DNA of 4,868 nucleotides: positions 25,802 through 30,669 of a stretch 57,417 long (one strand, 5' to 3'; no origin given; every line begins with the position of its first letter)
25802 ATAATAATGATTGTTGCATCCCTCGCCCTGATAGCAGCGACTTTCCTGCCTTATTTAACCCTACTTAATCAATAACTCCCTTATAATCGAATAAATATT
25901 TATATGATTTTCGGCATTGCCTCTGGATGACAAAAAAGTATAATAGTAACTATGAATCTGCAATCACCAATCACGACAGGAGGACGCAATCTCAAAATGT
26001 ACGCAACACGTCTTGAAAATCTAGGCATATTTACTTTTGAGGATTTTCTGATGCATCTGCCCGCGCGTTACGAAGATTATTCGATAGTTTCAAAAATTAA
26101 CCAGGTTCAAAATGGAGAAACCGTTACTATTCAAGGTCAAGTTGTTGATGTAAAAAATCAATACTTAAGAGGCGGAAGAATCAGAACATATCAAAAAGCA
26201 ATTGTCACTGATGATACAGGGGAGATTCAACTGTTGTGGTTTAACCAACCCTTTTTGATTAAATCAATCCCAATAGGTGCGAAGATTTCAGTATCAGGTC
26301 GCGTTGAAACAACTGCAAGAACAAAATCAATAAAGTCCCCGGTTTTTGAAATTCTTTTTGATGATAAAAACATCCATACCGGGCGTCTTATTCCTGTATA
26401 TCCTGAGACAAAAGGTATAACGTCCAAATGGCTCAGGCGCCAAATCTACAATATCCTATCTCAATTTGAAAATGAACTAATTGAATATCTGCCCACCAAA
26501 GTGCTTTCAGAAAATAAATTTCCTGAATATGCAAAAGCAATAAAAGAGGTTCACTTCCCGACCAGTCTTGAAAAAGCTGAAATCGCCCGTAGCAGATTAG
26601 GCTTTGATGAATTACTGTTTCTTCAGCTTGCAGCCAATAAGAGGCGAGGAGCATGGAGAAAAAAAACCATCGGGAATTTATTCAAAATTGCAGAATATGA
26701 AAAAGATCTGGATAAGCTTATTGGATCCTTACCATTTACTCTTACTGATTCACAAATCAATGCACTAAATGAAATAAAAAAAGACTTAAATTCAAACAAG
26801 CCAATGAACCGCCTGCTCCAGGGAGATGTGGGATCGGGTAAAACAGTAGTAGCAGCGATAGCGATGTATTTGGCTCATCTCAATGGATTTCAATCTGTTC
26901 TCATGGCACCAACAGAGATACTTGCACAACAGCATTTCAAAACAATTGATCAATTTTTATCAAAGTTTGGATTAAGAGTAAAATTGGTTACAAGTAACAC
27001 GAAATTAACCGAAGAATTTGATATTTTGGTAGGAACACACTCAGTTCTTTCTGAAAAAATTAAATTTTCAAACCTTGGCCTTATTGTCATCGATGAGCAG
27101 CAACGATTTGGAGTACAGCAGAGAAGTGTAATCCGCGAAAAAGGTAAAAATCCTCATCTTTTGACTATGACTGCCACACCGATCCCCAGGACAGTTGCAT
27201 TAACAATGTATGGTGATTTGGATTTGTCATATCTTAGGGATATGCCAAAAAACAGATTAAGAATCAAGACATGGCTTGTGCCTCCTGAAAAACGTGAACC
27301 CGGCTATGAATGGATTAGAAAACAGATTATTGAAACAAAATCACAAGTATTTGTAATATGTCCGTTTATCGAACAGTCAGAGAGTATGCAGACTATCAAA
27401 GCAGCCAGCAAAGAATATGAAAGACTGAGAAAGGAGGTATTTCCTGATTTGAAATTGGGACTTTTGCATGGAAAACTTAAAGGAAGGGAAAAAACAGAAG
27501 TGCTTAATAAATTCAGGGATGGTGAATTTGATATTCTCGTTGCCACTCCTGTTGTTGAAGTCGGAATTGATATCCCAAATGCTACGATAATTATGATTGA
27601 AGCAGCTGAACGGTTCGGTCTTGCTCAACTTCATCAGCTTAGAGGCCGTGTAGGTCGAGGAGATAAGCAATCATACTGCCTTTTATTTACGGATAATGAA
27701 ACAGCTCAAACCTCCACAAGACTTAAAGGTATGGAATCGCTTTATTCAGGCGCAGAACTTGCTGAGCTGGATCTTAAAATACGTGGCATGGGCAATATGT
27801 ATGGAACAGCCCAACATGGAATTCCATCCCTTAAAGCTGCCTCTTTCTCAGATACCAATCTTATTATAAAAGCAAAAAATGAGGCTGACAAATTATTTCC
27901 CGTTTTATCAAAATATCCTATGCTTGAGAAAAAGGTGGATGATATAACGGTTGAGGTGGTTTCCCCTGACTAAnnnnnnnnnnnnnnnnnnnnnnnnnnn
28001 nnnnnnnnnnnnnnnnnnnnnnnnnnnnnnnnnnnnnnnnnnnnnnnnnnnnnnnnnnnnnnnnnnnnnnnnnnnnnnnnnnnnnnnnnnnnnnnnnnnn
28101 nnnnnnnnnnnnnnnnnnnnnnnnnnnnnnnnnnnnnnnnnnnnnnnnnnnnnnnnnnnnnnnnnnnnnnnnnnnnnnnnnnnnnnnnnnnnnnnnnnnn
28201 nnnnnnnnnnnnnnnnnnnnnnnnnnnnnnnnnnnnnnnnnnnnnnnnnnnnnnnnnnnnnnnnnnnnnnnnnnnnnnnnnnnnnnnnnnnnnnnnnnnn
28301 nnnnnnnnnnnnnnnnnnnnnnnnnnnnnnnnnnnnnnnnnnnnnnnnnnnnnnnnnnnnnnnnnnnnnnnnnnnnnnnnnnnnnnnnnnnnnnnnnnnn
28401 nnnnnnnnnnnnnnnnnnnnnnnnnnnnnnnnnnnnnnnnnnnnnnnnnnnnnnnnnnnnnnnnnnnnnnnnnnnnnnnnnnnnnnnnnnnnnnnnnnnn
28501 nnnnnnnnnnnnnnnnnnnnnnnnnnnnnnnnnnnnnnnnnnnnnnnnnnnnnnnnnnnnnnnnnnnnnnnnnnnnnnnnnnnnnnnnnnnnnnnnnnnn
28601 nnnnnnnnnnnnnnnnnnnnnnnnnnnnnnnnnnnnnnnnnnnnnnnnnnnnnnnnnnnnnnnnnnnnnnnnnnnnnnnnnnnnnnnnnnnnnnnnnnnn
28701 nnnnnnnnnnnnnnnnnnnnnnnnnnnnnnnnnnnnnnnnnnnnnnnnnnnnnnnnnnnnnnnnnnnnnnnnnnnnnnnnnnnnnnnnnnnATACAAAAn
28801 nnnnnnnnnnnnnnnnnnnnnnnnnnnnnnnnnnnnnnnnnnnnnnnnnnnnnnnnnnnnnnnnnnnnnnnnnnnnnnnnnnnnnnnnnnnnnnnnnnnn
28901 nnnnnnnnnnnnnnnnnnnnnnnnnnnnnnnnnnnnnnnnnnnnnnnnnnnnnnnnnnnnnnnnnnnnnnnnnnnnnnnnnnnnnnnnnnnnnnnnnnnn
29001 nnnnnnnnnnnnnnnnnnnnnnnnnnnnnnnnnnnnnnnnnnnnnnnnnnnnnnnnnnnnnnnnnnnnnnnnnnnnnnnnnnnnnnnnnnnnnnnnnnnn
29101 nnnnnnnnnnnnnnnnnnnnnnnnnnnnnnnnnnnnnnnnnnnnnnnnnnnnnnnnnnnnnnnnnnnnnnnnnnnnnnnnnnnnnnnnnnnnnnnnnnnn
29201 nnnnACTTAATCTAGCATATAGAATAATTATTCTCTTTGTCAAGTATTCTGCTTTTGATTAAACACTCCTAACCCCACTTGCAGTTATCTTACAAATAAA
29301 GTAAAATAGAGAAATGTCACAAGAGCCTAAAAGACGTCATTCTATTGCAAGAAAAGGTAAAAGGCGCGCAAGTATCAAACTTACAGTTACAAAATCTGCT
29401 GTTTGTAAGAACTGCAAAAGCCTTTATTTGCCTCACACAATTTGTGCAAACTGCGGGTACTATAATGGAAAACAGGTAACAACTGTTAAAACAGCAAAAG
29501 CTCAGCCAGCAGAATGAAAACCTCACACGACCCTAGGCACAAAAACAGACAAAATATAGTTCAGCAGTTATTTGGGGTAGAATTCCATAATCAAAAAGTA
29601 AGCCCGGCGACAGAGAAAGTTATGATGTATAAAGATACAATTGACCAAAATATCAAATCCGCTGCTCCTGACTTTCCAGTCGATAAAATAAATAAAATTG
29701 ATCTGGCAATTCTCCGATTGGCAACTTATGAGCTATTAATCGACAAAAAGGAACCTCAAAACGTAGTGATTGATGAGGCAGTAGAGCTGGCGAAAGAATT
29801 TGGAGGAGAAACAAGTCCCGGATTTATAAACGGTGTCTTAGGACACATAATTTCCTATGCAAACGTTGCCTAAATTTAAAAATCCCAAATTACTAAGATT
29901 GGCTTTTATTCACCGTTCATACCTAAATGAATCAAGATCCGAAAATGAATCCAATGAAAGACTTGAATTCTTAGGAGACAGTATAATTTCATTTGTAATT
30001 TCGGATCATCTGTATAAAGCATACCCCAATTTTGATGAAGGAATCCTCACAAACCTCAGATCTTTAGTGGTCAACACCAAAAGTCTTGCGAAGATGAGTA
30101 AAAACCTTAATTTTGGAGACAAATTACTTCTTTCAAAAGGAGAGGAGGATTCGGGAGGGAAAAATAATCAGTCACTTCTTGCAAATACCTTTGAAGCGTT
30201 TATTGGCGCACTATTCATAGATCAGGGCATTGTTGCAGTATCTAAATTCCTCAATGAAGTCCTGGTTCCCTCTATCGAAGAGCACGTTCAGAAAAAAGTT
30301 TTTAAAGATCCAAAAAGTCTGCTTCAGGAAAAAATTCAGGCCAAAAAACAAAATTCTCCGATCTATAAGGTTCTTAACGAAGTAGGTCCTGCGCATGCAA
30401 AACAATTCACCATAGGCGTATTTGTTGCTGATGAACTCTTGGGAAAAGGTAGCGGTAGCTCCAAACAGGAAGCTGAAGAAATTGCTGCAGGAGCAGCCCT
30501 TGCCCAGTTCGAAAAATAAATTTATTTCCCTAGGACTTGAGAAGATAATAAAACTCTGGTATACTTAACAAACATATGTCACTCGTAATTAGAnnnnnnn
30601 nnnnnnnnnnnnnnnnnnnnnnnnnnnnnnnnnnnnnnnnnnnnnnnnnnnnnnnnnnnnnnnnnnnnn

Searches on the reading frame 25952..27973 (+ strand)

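Call 102: search_protein_families(library=pfam, proteins=[window:25952-27973:+], max_evalue=0.0001)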
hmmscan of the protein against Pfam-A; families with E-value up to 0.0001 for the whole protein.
window:25952-27973:+ (673 aa): 7 families
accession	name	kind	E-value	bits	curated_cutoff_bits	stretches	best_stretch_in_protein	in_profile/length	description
PF00270.35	DEAD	-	1.1e-23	84.3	26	1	267-415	3-164/167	DEAD/DEAH box helicase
PF17191.10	RecG_wedge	-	7.9e-22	78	23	1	21-167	16-157/162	RecG wedge domain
PF00271.37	Helicase_C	-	6.7e-19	68.6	23.5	1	458-569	9-108/110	Helicase conserved C-terminal domain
PF04851.21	ResIII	-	4.3e-15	56.4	22.5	1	263-410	3-162/164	Type III restriction enzyme, res subunit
PF01336.31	tRNA_anti-codon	-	1.2e-07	32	27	1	58-134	1-74/75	OB-fold nucleic acid binding domain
PF22590.2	Cas3-like_C_2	-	1.9e-06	28.5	27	1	479-570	9-104/106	CRISPR-associated nuclease/helicase Cas3, C-terminal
PF07517.20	SecA_DEAD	-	3.3e-05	23.7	24.6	1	293-352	99-158/290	SecA DEAD-like domain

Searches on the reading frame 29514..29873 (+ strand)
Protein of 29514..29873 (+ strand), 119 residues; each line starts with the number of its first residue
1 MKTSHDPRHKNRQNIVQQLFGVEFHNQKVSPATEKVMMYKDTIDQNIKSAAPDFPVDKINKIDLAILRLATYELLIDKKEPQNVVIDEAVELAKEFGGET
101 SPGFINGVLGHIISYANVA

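Call 102: search_protein_families(library=pfam, proteins=[window:29514-29873:+], max_evalue=0.0001)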
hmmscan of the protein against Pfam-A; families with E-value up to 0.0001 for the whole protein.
window:29514-29873:+ (119 aa): 1 family
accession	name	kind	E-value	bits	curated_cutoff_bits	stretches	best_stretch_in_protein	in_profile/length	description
PF01029.23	NusB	-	6.2e-25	88.6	23.1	1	34-113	53-132/133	NusB family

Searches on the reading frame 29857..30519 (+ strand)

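Call 102: search_protein_families(library=pfam, proteins=[window:29857-30519:+], max_evalue=0.0001)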
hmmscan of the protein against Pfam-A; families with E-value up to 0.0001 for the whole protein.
window:29857-30519:+ (220 aa): 4 families
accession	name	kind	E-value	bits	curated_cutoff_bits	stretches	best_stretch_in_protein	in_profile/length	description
PF14622.11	Ribonucleas_3_3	-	1.5e-32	112.9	35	1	9-138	1-126/128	Ribonuclease-III-like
PF00636.31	Ribonuclease_3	-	4.5e-24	85.6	27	1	34-124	1-102/102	Ribonuclease III domain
PF00035.32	dsrm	-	1.3e-14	54.9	23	1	152-217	1-65/66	Double-stranded RNA binding motif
PF22935.1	RM44_endonuclase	-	7.9e-10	39.4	27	1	8-119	18-139/139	Large ribosomal subunit protein mL44, endonuclease domain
